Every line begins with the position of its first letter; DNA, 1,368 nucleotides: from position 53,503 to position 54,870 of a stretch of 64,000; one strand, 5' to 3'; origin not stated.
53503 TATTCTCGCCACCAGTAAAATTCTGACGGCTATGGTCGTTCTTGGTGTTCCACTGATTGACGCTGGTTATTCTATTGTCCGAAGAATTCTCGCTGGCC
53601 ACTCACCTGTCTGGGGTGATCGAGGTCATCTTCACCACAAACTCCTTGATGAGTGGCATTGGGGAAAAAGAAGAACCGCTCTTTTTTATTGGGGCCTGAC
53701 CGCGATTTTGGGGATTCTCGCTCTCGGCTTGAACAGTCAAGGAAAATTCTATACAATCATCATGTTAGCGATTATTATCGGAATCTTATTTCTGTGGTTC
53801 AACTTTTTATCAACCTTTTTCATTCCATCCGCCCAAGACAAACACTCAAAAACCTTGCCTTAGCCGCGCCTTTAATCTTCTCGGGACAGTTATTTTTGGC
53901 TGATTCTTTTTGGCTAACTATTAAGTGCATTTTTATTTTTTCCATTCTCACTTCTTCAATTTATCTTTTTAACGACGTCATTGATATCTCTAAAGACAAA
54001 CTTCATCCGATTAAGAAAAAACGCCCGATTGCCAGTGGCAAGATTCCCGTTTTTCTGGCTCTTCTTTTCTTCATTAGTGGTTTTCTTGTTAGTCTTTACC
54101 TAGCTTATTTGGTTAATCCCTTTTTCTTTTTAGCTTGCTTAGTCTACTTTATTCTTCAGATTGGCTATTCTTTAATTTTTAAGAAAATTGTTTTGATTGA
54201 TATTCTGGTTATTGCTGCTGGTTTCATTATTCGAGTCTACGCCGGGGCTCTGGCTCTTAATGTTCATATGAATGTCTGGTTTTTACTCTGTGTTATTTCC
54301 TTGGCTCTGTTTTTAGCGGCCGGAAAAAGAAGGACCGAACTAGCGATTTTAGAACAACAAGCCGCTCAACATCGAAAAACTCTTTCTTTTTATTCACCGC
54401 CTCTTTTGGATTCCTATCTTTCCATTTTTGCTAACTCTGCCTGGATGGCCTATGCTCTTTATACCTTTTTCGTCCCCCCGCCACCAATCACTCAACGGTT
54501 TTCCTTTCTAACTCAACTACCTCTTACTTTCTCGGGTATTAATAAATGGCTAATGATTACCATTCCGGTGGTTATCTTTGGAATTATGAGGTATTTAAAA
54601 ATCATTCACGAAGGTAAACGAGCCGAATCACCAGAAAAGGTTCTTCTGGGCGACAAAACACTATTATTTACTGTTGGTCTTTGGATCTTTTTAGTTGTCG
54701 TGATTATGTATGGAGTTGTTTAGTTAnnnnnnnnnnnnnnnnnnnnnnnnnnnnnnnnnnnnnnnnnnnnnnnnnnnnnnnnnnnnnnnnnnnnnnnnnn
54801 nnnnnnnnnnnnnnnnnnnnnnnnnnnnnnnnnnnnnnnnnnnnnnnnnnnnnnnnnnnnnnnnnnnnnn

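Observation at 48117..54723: Envelope-glycan cluster combining a processive GT2 synthase, two ArnT/PMT-like GT-C enzymes, a GT4 phospho-sugar transferase and a DPPR-synthase-like UbiA prenyltransferase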

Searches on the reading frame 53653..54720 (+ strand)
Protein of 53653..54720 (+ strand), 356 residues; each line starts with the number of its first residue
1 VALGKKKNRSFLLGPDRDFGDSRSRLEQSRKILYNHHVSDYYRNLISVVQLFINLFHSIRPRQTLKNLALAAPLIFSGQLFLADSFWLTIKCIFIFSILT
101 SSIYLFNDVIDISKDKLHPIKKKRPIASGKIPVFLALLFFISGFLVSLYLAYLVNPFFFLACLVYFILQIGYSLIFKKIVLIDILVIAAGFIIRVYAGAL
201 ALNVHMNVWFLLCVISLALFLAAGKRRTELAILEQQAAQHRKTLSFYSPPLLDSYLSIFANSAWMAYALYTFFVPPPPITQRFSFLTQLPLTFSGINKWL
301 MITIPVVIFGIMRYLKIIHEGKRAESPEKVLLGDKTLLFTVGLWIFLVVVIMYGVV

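Call 4: search_protein_families(library=pfam, proteins=[window:53653-54720:+], max_evalue=0.01)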
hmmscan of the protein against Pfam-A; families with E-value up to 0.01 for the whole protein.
window:53653-54720:+ (356 aa): 1 family
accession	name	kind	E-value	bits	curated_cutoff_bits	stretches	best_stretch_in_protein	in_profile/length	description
PF01040.23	UbiA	-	3.2e-22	79.5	34.2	1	82-287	11-201/250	UbiA prenyltransferase family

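Call 5: search_protein_families(library=ncbifam, proteins=[window:53653-54720:+], max_evalue=0.01)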
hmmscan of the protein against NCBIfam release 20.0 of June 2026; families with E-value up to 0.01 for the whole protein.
window:53653-54720:+ (356 aa): 15 families
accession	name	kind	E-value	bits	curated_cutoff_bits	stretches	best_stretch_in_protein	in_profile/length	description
NF008977.0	PRK12324.1-2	equivalog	3.4e-61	207.2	234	1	55-354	5-289/297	decaprenyl-phosphate phosphoribosyltransferase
NF008978.0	PRK12324.1-4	equivalog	6.7e-57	192.8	207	1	53-353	33-320/322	decaprenyl-phosphate phosphoribosyltransferase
NF006088.0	PRK08238.1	equivalog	9.9e-44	149.8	351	1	54-350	194-478/482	UbiA family prenyltransferase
NF008976.0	PRK12324.1-1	equivalog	8.4e-43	146.9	474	1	51-350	17-301/306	decaprenyl-phosphate phosphoribosyltransferase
NF009523.0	PRK12884.1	equivalog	2.6e-09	36.7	269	1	87-220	37-168/279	prenyltransferase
TIGR01475.1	ubiA_other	subfamily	5.4e-08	32.6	180.8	1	70-222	16-172/282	UbiA-like polyprenyltransferase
NF041585.1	MqnP_Cj_Hp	exception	5.6e-07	29.3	375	1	85-222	34-174/281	menaquinone biosynthesis prenyltransferase MqnP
TIGR01473.1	cyoE_ctaB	equivalog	1.3e-06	28.4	210.3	1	84-215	33-167/281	heme o synthase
NF009515.0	PRK12874.1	equivalog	1.4e-06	27.9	392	1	85-222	41-181/291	4-hydroxybenzoate polyprenyltransferase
TIGR01474.1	ubiA_proteo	equivalog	1.7e-06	27.8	275.45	1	87-209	40-164/282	4-hydroxybenzoate octaprenyltransferase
NF009522.0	PRK12883.1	equivalog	3.9e-05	23.3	353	1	93-203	42-151/279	geranylgeranylglycerol-phosphate geranylgeranyltransferase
NF005742.0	PRK07566.1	equivalog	8.7e-05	21.8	313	1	90-213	68-194/315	chlorophyll synthase ChlG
NF009521.0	PRK12882.1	equivalog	0.0002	20.7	296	1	89-202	41-153/280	geranylgeranylglycerol-phosphate geranylgeranyltransferase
NF009609.0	PRK13106.1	equivalog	0.00052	19.5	349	1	95-205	58-166/301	prenyltransferase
NF035940.1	prenyl_rel_EboC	equivalog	0.0009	18.7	250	1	84-189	40-139/292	UbiA-like protein EboC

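Call 10: search_solved_structures(query=window:53794-54720:+, max_evalue=0.01, show_alignments=1)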
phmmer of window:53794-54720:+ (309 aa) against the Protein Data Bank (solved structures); distinct sequences matched with E-value up to 0.01: 3.
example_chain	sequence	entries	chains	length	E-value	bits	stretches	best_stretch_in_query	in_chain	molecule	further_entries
8j8j_D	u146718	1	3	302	2e-35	126.1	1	6-297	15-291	Decaprenyl-phosphate phosphoribosyltransferase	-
8j8k_A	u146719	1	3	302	3.8e-27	98.9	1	6-297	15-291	Decaprenyl-phosphate phosphoribosyltransferase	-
4tq3_A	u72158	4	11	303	0.0033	20.3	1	55-155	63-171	Prenyltransferase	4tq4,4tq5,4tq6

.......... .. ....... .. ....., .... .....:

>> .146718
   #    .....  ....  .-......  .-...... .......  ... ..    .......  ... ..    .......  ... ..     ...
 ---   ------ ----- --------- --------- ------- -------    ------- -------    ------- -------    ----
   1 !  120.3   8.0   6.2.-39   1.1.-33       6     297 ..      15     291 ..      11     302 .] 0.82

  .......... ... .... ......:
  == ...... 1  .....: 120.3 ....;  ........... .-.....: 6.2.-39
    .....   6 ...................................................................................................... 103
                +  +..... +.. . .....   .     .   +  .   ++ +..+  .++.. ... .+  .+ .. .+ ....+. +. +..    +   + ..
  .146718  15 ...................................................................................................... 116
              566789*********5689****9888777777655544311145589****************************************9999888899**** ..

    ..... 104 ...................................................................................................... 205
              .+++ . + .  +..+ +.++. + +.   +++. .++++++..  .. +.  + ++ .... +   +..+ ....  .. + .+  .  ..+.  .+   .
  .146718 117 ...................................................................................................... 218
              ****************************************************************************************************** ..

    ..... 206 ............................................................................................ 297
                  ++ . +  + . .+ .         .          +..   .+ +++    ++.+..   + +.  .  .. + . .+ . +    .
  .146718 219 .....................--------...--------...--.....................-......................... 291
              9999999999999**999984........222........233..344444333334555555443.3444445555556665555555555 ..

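Call 22: find_homologous_proteins(query=window:53794-54720:+, max_evalue=1e-10)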
Query window:53794-54720:+ (309 aa): 2853 proteins with E <= 1e-10 among 8000 candidates; the best 120 are listed.
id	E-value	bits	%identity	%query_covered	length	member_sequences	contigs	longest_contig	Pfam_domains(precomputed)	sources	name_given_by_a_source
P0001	1.2e-170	585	100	89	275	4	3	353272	PF01040.24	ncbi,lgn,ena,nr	ncbi:MAG TPA: UbiA prenyltransferase family protein [Patescibacteria group bacterium]|nr:UbiA prenyl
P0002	4.9e-157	540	79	100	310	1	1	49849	PF01040.24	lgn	-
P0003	1.1e-156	539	80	100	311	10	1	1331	PF01040.24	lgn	-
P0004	1.2e-156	539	80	100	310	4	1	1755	PF01040.24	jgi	-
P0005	7.0e-155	533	80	99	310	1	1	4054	PF01040.24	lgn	-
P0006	8.9e-155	533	79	100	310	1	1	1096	PF01040.24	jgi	-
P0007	5.0e-154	530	80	100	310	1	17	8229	PF01040.24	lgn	-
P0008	1.4e-153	529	79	99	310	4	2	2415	PF01040.24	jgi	-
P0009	1.6e-153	529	78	100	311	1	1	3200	PF01040.24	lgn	-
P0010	1.6e-153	529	79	100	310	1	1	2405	PF01040.24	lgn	-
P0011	8.5e-152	523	80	100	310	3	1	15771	PF01040.24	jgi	jgi:4-hydroxybenzoate polyprenyltransferase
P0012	4.2e-151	521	80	100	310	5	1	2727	PF01040.24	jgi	-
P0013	4.3e-151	521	77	100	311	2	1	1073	PF01040.24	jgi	-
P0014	9.4e-150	516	78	100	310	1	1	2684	PF01040.24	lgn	-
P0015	6.5e-149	514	78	99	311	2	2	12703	PF01040.24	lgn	-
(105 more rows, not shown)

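Call 24: find_related_loci(query=A1, collection=genome_contigs, flank=10000)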
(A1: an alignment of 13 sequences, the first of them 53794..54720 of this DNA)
Query A1 (309 aa) in genome_contigs; peptide patterns used: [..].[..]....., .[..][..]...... (x = any residue, [..] = any of these).
166 stretches matched a pattern; 159 encode a relative of the query (tblastn E <= 1e-3); the best 80 are kept; 80 distinct loci.
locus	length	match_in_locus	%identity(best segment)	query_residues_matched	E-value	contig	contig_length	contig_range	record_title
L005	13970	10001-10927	97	1-309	0e+0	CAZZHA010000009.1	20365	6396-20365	MAG TPA_asm: uncultured Gammaproteobacteria bacterium isolate binchicken_co364_299 genome assembly, contig: NODE_2616_le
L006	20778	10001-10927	79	1-308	1e-160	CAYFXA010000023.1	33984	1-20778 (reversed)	MAG TPA_asm: uncultured Gammaproteobacteria bacterium isolate ERP108616_co1_405 genome assembly, contig: k119_1845730, w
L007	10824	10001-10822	80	1-274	2e-145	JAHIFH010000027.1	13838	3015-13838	MAG: Patescibacteria group bacterium isolate KR11_0.1_MetaG.mb.78 KR11_0.1_MetaG.mb.78_k141_574259, whole genome shotgun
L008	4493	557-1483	66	1-308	4e-141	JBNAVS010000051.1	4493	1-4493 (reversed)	MAG: Microgenomates group bacterium isolate Kamch4342-D-MF-044 bin36_IDBA_re-assembly_contigs.fa-51, whole genome shotgu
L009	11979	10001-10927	65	1-308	3e-131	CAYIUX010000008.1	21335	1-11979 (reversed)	MAG TPA_asm: uncultured Gammaproteobacteria bacterium isolate ERP119705_co5_62 genome assembly, contig: NODE_2984_length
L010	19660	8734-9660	59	1-308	5e-122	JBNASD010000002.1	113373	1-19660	MAG: Microgenomates group bacterium isolate Kamch4336-1-MF-07 bin3.fa-2, whole genome shotgun sequence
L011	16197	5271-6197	62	1-308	3e-121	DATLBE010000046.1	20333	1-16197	MAG TPA_asm: Nevskiaceae bacterium isolate SMAG_U14290 k141_2247897, whole genome shotgun sequence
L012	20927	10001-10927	64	1-308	2e-121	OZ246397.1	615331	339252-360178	MAG: uncultured Gammaproteobacteria bacterium isolate SRP068000_co4_68 genome assembly, chromosome: 1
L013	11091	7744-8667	63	1-308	8e-120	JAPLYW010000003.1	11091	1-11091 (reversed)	MAG: Candidatus Shapirobacteria bacterium isolate LacPavin_0419_WC90_MAG_34_15 LacPavin_0419_WC90_scaffold_283630, whole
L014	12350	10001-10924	61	1-308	6e-120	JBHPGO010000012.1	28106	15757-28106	Patescibacteria group bacterium isolate SAG AM-311-M21 NODE_12_length_28106_cov_33.511568, whole genome shotgun sequence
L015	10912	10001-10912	62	1-305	9e-120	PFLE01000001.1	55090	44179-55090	MAG: Candidatus Shapirobacteria bacterium CG_4_10_14_0_8_um_filter_39_15 CG_4_10_14_0.8_um_filter_scaffold_663_c, whole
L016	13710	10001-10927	60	1-308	3e-119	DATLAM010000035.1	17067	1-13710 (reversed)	MAG TPA_asm: Candidatus Bathyarchaeia archaeon isolate SMAG_U14271 k141_3369427, whole genome shotgun sequence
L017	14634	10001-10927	64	1-308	2e-118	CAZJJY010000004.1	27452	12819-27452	MAG TPA_asm: uncultured Gammaproteobacteria bacterium isolate binchicken_co243_270 genome assembly, contig: NODE_1227_le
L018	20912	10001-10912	60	1-306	5e-117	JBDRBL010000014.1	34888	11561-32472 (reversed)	MAG: Candidatus Shapirobacteria bacterium isolate MEGAHIT-group-1.12 k141_2062789, whole genome shotgun sequence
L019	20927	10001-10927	58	1-308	1e-116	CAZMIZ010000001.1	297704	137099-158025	MAG TPA_asm: uncultured Gammaproteobacteria bacterium isolate binchicken_co338_18 genome assembly, contig: NODE_12_lengt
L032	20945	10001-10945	55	1-306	7e-97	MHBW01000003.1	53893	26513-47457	MAG: Candidatus Blackburnbacteria bacterium RIFCSPHIGHO2_01_FULL_43_15b rifcsphigho2_01_scaffold_1390, whole genome shot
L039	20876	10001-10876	51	13-307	2e-89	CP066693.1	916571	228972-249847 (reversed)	MAG: Candidatus Woesebacteria bacterium isolate NC_groundwater_896_Pr1_S2p5_35_35 chromosome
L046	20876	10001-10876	51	12-307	2e-87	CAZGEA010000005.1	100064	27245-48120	MAG TPA_asm: uncultured Gammaproteobacteria bacterium isolate SRP286056_co1_758 genome assembly, contig: NODE_153_length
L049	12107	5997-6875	50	13-307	6e-87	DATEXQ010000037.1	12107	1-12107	MAG TPA_asm: Patescibacteria group bacterium isolate SMAG_U8423 k141_222281, whole genome shotgun sequence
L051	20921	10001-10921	49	1-309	1e-85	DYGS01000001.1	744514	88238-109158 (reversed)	MAG TPA_asm: Candidatus Microgenomatus sp. isolate BE2012_5_35_30 Afr_mines_BE2012_3_length_744514_cov_13_281153, whole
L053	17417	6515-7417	49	4-307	1e-85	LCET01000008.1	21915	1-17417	MAG: Candidatus Woesebacteria bacterium GW2011_GWC1_42_9 UV51_C0008, whole genome shotgun sequence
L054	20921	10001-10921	50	1-309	1e-85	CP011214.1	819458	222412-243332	MAG: Candidatus Woesebacteria bacterium GW2011_GWF1_31_35 chromosome, complete genome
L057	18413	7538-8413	55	13-307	9e-85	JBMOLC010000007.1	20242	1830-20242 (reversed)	MAG: Patescibacteria group bacterium isolate Betzabe_MAG014 MAG014_7, whole genome shotgun sequence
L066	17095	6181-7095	48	3-309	9e-84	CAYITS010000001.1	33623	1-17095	MAG TPA_asm: uncultured Gammaproteobacteria bacterium isolate ERP119705_co3_637 genome assembly, contig: NODE_1375_lengt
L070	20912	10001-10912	47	1-307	2e-83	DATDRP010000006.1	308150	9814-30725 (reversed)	MAG TPA_asm: Patescibacteria group bacterium isolate SMAG_U7980 k141_3649721, whole genome shotgun sequence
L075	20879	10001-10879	53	13-307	4e-83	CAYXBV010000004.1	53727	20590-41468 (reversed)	MAG TPA_asm: uncultured Gammaproteobacteria bacterium isolate SRP191223_co1_10 genome assembly, contig: NODE_373_length_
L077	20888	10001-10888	50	8-306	2e-82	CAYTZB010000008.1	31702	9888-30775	MAG TPA_asm: uncultured Gammaproteobacteria bacterium isolate binchicken_co134_900 genome assembly, contig: NODE_2909_le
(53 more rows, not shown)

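Call 60: search_protein_families(library=pfam, proteins=[L032:5386-7110:+, L066:2286-3314:-, L054:6210-7154:-], max_evalue=0.01)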
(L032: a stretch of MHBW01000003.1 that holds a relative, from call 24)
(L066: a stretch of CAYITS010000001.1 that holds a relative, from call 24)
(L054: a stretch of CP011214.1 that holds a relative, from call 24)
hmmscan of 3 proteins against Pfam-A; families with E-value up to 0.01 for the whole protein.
L032:5386-7110:+ (575 aa): 1 family
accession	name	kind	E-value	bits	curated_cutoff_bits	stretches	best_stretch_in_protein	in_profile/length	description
PF10131.15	PTPS_related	-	4.1e-16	59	26.4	1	90-496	3-382/621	6-pyruvoyl-tetrahydropterin synthase related domain; membrane protein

L066:2286-3314:- (343 aa): 7 families
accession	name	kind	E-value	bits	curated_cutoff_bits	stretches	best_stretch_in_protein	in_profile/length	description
PF16363.11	GDP_Man_Dehyd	-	1.5e-52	179.6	27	1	36-336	1-332/332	GDP-mannose 4,6 dehydratase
PF01370.27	Epimerase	-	1.1e-51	176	20.9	1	35-273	1-240/240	NAD dependent epimerase/dehydratase family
PF01073.25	3Beta_HSD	-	1.2e-11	44.6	22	1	36-253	1-222/280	3-beta hydroxysteroid dehydrogenase/isomerase family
PF02719.21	Polysacc_synt_2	-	7.1e-11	42.3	20.2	2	178-296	138-252/293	Polysaccharide biosynthesis protein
PF04321.23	RmlD_sub_bind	-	1.6e-10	41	27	1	34-304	2-243/287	RmlD substrate binding domain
PF07993.18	NAD_binding_4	-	2.2e-07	30.8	20.1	1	100-205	89-204/258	Male sterility protein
PF00106.31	adh_short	-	0.00012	22.1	26.6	1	34-91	2-60/195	short chain dehydrogenase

L054:6210-7154:- (315 aa): 6 families
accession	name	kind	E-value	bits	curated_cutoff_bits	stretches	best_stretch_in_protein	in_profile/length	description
PF16363.11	GDP_Man_Dehyd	-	1.1e-48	166.8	27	1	6-307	1-332/332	GDP-mannose 4,6 dehydratase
PF01370.27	Epimerase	-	8.4e-47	160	20.9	1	5-243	1-240/240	NAD dependent epimerase/dehydratase family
PF02719.21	Polysacc_synt_2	-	8.8e-10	38.7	20.2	2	5-117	1-125/293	Polysaccharide biosynthesis protein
PF01073.25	3Beta_HSD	-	1.9e-09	37.4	22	1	6-158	1-156/280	3-beta hydroxysteroid dehydrogenase/isomerase family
PF07993.18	NAD_binding_4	-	3.5e-08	33.3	20.1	1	69-175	88-204/258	Male sterility protein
PF04321.23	RmlD_sub_bind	-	4.9e-07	29.5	27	1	4-183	2-159/287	RmlD substrate binding domain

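Call 70: search_protein_representatives(protein=window:53794-54720:+)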
Query: 309 residues. Proteins with E-value up to 0.001 (for the whole library): 11901; up to 1e-10: 7886; up to 1e-30: 1356. The best 150 are listed.
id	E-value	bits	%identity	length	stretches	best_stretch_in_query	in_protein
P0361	2.1e-80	286.9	51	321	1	9-308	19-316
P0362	8.7e-76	271.8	48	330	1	6-307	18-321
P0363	9.5e-76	271.6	49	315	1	8-306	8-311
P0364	2.7e-75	270.1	50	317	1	1-308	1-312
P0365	7.5e-73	262.1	48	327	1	1-308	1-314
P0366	1.6e-66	241.4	45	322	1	8-306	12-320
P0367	1.2e-64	235.2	44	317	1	7-307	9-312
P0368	1.1e-62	228.7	50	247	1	4-228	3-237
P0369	1.2e-61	225.3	42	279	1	38-305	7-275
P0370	7.2e-60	219.5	42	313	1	1-308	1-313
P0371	1.7e-59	218.3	45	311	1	8-307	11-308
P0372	1.3e-58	215.4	38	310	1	9-308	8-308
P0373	5.0e-58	213.4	43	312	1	4-306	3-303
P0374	5.8e-58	213.2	44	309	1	8-306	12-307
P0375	8.5e-58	212.7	46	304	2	5-229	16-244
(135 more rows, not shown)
